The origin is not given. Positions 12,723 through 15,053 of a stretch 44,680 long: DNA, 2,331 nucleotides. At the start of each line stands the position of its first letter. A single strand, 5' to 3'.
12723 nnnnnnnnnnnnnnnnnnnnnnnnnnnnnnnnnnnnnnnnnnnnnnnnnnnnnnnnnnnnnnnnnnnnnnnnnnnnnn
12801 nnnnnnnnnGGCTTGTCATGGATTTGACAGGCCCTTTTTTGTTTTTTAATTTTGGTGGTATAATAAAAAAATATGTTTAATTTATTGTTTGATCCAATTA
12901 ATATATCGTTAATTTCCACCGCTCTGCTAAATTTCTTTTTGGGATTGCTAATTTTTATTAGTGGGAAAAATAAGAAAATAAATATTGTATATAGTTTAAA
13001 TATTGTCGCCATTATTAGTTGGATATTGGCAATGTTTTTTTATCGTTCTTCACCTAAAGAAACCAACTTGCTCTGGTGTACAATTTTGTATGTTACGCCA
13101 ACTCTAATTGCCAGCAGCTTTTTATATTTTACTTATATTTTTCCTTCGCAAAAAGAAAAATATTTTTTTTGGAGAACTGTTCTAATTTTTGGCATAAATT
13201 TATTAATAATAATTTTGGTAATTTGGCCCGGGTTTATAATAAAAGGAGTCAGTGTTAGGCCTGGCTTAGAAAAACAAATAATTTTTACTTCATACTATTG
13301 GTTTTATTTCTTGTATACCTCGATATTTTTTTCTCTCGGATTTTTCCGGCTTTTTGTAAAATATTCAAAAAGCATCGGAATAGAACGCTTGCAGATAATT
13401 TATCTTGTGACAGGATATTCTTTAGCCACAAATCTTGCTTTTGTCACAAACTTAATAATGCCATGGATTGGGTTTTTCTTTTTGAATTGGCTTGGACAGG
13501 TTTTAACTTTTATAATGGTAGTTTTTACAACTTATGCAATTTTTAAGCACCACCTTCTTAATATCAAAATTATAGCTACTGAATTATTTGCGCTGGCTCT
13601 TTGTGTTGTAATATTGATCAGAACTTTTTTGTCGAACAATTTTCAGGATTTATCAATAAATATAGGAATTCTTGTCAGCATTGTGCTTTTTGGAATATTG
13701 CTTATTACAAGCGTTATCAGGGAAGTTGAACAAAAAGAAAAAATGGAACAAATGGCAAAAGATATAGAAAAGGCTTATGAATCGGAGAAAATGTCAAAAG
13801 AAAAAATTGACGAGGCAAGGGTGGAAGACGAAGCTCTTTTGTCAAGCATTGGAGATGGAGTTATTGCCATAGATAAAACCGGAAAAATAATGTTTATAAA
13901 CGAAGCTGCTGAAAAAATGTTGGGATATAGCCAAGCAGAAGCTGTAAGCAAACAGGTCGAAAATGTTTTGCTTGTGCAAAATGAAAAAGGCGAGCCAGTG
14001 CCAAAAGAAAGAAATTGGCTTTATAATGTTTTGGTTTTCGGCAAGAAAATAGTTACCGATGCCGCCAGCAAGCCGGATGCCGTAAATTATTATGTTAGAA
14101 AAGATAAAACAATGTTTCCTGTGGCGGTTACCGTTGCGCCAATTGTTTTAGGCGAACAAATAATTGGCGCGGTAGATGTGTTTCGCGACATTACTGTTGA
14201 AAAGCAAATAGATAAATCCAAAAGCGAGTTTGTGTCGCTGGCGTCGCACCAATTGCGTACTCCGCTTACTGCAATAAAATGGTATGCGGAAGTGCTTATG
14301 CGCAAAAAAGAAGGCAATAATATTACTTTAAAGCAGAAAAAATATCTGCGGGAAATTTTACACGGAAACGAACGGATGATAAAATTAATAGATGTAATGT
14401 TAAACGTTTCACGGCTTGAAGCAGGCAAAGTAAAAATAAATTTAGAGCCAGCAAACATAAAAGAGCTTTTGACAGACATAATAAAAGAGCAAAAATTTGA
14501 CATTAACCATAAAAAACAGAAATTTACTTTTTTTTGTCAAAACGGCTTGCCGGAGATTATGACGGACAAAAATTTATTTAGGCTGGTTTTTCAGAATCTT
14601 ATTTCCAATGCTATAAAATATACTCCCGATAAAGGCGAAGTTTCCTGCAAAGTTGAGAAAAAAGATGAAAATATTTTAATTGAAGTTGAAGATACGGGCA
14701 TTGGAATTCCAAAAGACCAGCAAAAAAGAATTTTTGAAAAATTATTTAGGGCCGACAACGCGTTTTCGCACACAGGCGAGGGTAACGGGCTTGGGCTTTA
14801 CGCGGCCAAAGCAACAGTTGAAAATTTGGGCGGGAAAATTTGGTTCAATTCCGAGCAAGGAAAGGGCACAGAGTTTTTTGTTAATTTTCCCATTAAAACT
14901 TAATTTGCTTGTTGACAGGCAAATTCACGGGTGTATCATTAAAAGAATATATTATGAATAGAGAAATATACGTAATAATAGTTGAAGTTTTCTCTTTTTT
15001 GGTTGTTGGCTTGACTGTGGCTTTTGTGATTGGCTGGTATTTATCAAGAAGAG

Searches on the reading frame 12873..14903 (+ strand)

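Call 71: search_protein_families(library=pfam, proteins=[window:12873-14903:+], max_evalue=0.001)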
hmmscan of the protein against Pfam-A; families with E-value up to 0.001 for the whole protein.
window:12873-14903:+ (676 aa): 7 families
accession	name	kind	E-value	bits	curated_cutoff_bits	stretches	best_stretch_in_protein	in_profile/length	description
PF02518.31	HATPase_c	-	3.5e-29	101.9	26.4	1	565-675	2-110/111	Histidine kinase-, DNA gyrase B-, and HSP90-like ATPase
PF00512.31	HisKA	-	1.6e-15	57.3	26.9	1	449-518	1-66/66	His Kinase A (phospho-acceptor) domain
PF00989.32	PAS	-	1.6e-11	44.7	22.6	1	320-440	4-113/113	PAS fold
PF13426.13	PAS_9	-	6.3e-11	42.9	27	1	328-441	2-102/103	PAS domain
PF16927.11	HisKA_7TM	-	1.9e-08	34.9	28.6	1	13-231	2-222/224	N-terminal 7TM region of histidine kinase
PF13188.13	PAS_8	-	1.3e-06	28.5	21.8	1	320-359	4-40/65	PAS domain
PF14501.12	HATPase_c_5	-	0.00066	20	22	0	571-663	8-93/102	GHKL domain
